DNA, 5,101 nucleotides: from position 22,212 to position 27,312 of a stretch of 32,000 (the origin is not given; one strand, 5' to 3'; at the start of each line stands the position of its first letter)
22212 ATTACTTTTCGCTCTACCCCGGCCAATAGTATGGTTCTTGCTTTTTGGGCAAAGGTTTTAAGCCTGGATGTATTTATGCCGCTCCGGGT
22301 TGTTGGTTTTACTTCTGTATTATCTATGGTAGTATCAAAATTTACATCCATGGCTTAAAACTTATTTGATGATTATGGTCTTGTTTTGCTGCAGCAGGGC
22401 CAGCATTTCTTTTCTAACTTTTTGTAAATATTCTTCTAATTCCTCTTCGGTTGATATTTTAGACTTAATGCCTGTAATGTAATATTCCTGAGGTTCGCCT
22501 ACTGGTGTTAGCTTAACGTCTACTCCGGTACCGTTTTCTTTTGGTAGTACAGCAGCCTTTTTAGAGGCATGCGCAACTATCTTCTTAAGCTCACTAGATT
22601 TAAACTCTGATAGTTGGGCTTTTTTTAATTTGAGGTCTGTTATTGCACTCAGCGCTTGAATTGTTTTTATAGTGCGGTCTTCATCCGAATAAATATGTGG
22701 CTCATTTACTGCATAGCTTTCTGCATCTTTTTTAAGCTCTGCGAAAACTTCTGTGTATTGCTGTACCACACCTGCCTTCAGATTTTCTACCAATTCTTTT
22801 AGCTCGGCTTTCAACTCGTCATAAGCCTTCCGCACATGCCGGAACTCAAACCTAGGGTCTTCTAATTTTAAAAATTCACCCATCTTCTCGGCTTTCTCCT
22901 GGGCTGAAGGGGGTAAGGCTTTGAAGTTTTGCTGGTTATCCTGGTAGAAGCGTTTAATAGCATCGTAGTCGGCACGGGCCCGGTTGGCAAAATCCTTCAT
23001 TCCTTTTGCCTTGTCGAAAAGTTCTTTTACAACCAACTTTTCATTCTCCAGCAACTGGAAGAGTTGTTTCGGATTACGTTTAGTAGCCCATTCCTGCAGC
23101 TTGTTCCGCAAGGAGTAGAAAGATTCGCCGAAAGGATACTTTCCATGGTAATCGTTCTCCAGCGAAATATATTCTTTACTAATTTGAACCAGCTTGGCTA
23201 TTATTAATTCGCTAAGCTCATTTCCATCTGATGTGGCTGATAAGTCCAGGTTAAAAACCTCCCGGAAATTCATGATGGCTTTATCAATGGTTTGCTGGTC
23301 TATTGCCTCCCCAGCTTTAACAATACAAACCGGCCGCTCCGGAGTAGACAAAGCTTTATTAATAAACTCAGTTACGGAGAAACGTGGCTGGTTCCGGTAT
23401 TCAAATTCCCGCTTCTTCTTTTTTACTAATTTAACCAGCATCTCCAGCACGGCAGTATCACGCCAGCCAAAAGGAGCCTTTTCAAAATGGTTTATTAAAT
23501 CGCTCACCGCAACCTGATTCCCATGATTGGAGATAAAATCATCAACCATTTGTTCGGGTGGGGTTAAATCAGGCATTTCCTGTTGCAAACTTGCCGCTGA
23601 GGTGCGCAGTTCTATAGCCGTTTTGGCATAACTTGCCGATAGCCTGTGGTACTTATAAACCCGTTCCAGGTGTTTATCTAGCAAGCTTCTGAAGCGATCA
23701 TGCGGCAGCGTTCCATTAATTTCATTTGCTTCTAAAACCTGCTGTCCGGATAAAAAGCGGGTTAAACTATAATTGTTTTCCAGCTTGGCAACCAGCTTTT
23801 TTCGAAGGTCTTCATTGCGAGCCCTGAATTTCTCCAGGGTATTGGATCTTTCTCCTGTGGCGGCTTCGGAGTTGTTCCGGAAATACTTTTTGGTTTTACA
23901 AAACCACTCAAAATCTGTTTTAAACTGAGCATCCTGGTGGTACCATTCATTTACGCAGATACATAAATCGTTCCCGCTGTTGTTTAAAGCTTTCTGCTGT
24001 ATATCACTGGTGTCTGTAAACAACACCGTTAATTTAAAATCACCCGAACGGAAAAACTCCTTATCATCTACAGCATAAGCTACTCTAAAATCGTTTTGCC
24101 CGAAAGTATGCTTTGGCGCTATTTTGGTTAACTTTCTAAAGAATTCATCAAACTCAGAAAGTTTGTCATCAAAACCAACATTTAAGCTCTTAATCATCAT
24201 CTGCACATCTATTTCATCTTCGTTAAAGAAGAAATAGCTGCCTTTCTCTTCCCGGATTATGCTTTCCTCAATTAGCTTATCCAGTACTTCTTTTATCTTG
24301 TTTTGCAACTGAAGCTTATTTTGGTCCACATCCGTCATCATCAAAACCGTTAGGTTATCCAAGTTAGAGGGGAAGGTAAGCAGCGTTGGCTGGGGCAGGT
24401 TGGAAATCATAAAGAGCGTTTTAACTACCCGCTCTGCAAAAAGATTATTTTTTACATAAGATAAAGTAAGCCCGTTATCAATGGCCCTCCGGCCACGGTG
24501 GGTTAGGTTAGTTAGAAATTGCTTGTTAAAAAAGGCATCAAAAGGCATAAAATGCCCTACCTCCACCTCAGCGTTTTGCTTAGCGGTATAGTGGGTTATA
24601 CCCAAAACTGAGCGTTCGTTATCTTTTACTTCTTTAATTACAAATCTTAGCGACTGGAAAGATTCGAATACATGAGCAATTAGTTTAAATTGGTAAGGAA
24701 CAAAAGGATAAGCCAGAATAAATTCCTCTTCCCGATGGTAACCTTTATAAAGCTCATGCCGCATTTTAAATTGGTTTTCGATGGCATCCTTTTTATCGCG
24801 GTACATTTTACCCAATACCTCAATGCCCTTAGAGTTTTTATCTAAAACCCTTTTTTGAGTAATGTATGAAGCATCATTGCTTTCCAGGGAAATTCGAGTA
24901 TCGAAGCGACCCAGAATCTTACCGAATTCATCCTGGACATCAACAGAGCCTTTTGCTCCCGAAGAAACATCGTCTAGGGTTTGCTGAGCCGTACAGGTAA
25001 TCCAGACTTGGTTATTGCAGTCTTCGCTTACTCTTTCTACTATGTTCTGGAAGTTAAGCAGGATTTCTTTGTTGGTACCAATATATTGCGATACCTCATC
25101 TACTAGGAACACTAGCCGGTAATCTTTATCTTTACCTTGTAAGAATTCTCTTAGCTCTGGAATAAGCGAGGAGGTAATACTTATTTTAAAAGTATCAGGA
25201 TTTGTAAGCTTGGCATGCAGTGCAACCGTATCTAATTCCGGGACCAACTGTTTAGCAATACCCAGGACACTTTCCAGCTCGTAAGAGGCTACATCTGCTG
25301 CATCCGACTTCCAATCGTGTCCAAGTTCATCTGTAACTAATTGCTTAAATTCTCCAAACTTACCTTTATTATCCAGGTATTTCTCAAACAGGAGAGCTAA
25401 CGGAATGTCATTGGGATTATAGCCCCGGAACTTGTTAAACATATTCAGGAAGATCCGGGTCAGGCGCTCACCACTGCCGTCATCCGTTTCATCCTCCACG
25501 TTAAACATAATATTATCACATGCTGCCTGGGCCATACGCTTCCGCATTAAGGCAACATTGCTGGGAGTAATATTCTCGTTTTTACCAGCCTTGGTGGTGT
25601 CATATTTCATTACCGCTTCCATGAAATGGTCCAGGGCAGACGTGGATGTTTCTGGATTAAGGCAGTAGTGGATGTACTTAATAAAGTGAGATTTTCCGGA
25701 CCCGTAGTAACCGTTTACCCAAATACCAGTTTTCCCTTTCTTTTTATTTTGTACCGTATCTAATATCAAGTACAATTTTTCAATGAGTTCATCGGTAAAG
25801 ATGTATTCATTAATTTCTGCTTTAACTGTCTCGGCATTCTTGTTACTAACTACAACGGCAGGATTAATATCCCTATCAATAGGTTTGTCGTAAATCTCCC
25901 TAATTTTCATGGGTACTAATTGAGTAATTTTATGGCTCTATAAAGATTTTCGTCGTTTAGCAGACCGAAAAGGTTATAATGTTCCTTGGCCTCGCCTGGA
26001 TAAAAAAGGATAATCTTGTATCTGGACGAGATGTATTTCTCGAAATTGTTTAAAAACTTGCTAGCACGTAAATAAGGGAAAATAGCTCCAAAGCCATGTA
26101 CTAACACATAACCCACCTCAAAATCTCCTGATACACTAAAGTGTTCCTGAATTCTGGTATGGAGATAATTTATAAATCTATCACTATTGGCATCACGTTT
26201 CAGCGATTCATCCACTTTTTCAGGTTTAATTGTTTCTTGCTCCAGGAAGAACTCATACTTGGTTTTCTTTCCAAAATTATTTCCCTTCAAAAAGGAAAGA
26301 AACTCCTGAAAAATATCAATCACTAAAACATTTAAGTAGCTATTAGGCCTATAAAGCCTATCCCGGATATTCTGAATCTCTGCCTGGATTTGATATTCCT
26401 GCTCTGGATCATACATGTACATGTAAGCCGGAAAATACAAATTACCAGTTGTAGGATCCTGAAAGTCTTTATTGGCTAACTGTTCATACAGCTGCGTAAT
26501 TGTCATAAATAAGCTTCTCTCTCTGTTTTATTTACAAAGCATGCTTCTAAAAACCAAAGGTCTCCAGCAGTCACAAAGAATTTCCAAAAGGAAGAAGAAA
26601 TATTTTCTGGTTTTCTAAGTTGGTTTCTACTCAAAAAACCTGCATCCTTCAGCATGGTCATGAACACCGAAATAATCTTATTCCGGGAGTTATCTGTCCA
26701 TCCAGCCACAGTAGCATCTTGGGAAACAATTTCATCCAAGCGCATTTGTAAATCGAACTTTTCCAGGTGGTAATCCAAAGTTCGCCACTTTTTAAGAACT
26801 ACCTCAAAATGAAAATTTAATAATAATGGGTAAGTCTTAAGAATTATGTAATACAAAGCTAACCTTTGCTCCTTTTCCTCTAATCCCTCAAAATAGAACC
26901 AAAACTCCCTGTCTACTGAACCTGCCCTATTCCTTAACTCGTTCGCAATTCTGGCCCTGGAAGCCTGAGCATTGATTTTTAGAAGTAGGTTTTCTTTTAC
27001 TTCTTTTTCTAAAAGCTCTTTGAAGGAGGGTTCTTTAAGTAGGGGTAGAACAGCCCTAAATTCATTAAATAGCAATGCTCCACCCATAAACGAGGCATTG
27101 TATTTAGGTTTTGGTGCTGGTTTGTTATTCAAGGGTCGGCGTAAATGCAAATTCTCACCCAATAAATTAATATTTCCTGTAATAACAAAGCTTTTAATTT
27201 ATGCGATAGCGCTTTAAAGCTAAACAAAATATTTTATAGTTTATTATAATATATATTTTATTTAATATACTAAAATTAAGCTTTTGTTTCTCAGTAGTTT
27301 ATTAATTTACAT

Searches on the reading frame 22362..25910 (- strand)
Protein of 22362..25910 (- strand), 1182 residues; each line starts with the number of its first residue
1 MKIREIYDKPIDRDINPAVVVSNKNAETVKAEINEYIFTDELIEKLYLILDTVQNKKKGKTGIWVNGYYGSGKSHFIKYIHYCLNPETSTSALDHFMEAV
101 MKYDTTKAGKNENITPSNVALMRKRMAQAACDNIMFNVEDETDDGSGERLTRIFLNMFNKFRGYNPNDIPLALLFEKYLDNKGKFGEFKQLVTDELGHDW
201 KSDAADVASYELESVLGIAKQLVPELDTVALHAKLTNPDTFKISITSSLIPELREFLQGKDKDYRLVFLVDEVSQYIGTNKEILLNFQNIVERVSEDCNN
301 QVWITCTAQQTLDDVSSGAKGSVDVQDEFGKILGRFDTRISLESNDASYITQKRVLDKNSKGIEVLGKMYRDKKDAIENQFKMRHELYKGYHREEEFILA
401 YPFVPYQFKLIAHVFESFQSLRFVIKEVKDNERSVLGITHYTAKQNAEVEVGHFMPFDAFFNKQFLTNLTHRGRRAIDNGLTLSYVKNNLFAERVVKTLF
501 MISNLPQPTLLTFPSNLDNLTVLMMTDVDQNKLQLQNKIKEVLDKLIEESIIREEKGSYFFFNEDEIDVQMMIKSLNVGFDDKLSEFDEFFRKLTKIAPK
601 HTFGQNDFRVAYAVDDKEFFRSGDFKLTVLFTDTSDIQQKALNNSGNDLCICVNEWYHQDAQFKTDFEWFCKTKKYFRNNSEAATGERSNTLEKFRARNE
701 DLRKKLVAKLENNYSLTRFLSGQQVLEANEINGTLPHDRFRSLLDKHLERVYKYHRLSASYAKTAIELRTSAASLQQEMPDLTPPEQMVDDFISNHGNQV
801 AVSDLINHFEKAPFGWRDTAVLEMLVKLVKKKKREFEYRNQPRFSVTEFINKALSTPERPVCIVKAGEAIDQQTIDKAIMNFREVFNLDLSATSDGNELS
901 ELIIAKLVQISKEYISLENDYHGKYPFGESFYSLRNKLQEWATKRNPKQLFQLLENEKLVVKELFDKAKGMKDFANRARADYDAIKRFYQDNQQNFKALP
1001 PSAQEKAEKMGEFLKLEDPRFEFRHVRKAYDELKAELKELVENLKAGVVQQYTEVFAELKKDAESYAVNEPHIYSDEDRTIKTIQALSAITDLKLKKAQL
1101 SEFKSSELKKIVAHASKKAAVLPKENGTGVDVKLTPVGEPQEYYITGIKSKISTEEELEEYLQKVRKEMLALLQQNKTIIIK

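Call 8: search_protein_families(library=pfam, proteins=[window:22362-25910:-], max_evalue=0.001)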
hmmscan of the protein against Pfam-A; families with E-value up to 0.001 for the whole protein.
window:22362-25910:- (1182 aa): 3 families
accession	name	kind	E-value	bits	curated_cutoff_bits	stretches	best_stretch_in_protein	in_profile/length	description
PF25791.1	BREX_BrxC_wHTH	-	5.5e-08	33.2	27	1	790-841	44-98/126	BREX ATP-binding protein BrxC winged helix-turn-helix domain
PF25796.1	BREX_BrxC_4th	-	2.6e-06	27.5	27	1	587-721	17-150/173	BREX ATP-binding protein BrxC 4th domain with six-stranded beta sheet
PF25792.1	BREX_BrxC_helical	-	4.6e-06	27.4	27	1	877-995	4-122/123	BREX ATP-binding protein BrxC alpha helical domain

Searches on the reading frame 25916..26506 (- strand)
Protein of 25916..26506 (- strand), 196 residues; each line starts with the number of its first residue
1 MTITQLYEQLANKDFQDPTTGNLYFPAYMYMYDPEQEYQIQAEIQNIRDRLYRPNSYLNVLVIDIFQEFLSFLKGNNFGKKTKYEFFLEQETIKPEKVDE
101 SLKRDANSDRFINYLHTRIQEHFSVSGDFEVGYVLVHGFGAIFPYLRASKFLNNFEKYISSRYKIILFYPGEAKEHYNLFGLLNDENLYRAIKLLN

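Call 8: search_protein_families(library=pfam, proteins=[window:25916-26506:-], max_evalue=0.001)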
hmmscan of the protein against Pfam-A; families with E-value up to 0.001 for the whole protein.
window:25916-26506:- (196 aa): 1 family
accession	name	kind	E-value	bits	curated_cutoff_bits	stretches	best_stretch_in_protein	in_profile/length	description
PF08747.16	BrxB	-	5.6e-21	75.3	26.8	1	62-194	2-124/124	BREX protein BrxB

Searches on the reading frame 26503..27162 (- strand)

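Call 8: search_protein_families(library=pfam, proteins=[window:26503-27162:-], max_evalue=0.001)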
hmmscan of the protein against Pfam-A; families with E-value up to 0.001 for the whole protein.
window:26503-27162:- (219 aa): 1 family
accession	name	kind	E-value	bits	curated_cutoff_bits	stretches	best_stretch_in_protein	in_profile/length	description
PF08849.17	BrxA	-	6.5e-33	114.4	23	1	20-181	2-166/184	BrxA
